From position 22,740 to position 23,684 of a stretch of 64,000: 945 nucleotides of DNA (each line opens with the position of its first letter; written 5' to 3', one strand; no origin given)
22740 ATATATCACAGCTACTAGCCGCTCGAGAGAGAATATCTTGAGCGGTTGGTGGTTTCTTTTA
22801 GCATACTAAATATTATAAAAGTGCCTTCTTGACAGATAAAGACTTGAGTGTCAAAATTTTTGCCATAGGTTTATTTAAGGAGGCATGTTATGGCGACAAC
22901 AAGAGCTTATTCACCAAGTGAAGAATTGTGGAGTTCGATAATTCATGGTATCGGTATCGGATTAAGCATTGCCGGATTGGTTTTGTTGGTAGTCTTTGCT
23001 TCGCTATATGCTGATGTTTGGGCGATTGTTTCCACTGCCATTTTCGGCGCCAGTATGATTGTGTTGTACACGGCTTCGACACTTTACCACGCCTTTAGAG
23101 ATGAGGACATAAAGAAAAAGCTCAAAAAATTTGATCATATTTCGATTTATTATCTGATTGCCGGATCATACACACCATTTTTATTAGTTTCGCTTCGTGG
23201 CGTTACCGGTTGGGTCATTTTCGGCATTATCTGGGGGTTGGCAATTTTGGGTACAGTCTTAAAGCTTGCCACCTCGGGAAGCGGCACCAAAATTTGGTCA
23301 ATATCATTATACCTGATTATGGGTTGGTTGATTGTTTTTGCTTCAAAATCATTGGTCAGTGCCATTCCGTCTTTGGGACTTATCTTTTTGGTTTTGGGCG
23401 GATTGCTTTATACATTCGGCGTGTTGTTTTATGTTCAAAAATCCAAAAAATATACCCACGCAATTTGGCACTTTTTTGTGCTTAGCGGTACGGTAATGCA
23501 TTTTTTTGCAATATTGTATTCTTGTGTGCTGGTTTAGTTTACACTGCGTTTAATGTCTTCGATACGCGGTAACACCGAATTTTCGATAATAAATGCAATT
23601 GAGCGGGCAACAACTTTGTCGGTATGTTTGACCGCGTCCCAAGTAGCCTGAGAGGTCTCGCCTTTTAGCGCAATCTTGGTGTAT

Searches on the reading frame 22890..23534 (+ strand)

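Call 62: search_protein_families(library=ncbifam, proteins=[window:22890-23534:+], max_evalue=1)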
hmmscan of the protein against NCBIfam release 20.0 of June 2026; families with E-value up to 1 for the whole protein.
window:22890-23534:+ (215 aa): 2 families
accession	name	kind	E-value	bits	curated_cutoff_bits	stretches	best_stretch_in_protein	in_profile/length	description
NF011669.1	PRK15087.1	equivalog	1.4e-71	240.2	80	1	12-210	1-198/199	PAQR family membrane homeostasis protein TrhA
TIGR01065.1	hlyIII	subfamily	2e-59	200.5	172.2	1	11-211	1-203/204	hemolysin III family protein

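Call 63: search_protein_families(library=pfam, proteins=[window:22890-23534:+], max_evalue=1)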
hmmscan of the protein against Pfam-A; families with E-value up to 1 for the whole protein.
window:22890-23534:+ (215 aa): 2 families
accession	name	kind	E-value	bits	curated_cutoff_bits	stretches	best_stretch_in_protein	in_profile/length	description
PF03006.26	HlyIII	-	1.9e-38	132.8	26.2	1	10-205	4-224/224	Haemolysin-III related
PF11767.14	SET_assoc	-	0.18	11.9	24.1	1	65-94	8-37/66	Histone lysine methyltransferase SET associated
